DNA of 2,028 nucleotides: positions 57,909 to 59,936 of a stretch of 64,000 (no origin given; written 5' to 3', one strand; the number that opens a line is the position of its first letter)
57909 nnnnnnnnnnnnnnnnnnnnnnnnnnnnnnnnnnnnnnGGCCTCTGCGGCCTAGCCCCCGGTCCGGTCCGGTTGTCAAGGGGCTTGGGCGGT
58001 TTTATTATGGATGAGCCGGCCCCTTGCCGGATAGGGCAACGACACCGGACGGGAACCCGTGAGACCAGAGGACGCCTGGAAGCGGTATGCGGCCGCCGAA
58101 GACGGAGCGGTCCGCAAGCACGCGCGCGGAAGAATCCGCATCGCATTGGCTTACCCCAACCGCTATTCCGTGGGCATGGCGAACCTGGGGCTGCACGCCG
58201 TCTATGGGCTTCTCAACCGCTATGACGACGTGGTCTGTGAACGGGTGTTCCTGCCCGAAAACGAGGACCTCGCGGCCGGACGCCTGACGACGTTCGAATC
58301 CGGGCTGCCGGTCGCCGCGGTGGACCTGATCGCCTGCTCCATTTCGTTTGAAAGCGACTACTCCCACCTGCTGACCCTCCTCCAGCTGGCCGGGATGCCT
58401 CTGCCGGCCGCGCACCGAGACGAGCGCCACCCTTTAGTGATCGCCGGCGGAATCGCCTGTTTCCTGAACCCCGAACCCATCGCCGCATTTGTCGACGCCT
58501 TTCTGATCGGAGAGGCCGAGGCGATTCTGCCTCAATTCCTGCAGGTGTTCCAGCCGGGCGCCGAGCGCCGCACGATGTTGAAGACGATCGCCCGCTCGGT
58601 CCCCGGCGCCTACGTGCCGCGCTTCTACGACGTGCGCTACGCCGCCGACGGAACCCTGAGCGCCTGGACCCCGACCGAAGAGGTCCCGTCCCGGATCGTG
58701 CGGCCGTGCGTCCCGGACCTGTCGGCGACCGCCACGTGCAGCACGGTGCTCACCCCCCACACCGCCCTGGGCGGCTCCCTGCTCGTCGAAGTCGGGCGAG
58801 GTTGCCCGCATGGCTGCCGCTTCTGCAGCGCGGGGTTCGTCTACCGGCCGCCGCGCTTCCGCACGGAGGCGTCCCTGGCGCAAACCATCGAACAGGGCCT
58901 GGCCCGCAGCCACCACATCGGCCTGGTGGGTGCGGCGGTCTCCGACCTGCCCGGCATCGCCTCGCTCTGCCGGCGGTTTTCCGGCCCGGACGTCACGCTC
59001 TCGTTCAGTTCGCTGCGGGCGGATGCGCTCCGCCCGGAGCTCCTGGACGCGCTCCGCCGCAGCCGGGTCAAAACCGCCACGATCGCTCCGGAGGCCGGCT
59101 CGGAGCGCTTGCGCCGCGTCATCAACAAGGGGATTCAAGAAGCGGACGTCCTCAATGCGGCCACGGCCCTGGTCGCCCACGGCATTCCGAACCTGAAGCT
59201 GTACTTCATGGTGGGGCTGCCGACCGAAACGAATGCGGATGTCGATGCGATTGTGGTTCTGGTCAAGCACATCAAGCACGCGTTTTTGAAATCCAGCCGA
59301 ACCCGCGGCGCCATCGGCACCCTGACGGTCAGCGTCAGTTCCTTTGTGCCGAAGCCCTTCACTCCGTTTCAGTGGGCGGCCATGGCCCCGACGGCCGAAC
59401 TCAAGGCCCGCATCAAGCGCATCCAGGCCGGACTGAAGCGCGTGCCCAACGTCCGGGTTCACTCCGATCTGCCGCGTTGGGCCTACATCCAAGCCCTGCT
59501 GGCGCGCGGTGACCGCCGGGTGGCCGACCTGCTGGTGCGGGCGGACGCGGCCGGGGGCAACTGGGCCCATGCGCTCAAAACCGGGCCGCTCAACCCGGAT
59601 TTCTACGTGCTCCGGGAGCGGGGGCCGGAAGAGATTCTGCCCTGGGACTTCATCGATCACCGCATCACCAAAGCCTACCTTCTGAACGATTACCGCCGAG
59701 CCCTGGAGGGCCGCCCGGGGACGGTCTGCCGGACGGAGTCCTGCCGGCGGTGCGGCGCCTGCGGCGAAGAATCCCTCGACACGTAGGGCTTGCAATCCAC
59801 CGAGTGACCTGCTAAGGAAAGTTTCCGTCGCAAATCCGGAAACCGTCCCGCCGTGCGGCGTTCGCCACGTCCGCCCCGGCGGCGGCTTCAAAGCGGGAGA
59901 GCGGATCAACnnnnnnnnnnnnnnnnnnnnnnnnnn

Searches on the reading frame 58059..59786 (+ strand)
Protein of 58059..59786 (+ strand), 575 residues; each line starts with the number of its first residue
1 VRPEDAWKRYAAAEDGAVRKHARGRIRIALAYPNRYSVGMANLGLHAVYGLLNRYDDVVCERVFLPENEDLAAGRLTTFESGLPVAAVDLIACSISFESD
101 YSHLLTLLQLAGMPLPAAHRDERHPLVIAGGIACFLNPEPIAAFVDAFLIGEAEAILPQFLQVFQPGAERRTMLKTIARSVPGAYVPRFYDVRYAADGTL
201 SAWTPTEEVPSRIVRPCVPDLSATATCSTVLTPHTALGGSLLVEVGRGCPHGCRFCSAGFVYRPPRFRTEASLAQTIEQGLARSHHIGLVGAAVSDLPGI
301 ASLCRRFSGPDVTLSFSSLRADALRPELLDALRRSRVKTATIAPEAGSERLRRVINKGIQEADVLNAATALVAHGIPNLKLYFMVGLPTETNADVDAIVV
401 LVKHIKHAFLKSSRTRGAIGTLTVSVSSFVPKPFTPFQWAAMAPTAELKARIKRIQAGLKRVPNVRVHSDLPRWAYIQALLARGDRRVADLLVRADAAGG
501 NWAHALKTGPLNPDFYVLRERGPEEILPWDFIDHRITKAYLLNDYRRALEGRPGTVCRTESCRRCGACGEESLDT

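Call 3: search_protein_families(library=pfam, proteins=[window:58059-59786:+], max_evalue=0.01)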
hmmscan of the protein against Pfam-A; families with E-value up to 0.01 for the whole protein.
window:58059-59786:+ (575 aa): 2 families
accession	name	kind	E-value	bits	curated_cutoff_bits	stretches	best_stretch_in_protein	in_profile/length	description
PF19864.5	Radical_SAM_N2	-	1.2e-40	138.9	29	1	44-187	1-151/151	Radical SAM proteins, N-terminal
PF04055.27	Radical_SAM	-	1.9e-22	80.6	29.5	1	243-399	1-163/166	Radical SAM superfamily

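Call 4: search_protein_families(library=ncbifam, proteins=[window:58059-59786:+], max_evalue=0.01)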
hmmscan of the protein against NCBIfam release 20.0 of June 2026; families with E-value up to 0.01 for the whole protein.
window:58059-59786:+ (575 aa): 14 families
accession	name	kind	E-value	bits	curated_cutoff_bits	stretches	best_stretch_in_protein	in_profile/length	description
TIGR03960.1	rSAM_fuse_unch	hypoth_equivalog_domain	5.6e-131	438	462.3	1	8-567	11-597/605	TIGR03960 family B12-binding radical SAM protein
TIGR04013.1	B12_SAM_MJ_1487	hypoth_equivalog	2.3e-15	56.3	251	2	317-441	245-357/382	TIGR04013 family B12-binding domain/radical SAM domain-containing protein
TIGR04072.2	rSAM_ladder_B12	equivalog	1.2e-11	43.9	360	1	230-407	170-351/443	lipid biosynthesis B12-binding/radical SAM protein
NF050148.1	rSAM_ApyD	equivalog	7.5e-11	41.1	750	1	215-402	173-363/645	RiPP biosynthesis radical SAM protein ApyD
TIGR04014.1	B12_SAM_MJ_0865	equivalog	1.1e-09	37.6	360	1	238-404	158-335/434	methyl-coenzyme M reductase glutamine C-methyltransferase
TIGR04190.1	B12_SAM_Ta0216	equivalog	2.8e-07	29.5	500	1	337-413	326-402/554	TIGR04190 family B12-binding domain/radical SAM domain protein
TIGR04385.1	B12_rSAM_cofa1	equivalog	3.6e-06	26.5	450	1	240-412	195-371/438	B12 lower ligand biosynthesis radical SAM protein BzaD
TIGR02026.1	BchE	equivalog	1.5e-05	24.1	481.35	1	242-395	196-355/497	magnesium-protoporphyrin IX monomethyl ester anaerobic oxidative cyclase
TIGR04479.1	bcpD_PhpK_rSAM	subfamily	3.5e-05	22.4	600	1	237-407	238-411/504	PhpK family radical SAM P-methyltransferase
TIGR01579.1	MiaB-like-C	equivalog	0.00014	21.3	357.05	1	243-412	143-329/416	tRNA (N(6)-L-threonylcarbamoyladenosine(37)-C(2))-methylthiotransferase MtaB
NF040546.1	rSAM_CUAEP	equivalog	0.00061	18.6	500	1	242-399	173-335/468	CUAEP/CCAEP-tail radical SAM (seleno)protein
TIGR03994.1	rSAM_HemZ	equivalog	0.0011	18.2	321.4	1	320-404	181-265/401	coproporphyrinogen dehydrogenase HemZ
TIGR03471.1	HpnJ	equivalog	0.004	16.1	577.6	1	245-414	202-374/472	hopanoid biosynthesis associated radical SAM protein HpnJ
TIGR00089.1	TIGR00089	subfamily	0.0047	15.8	251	1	241-412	141-325/429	MiaB/RimO family radical SAM methylthiotransferase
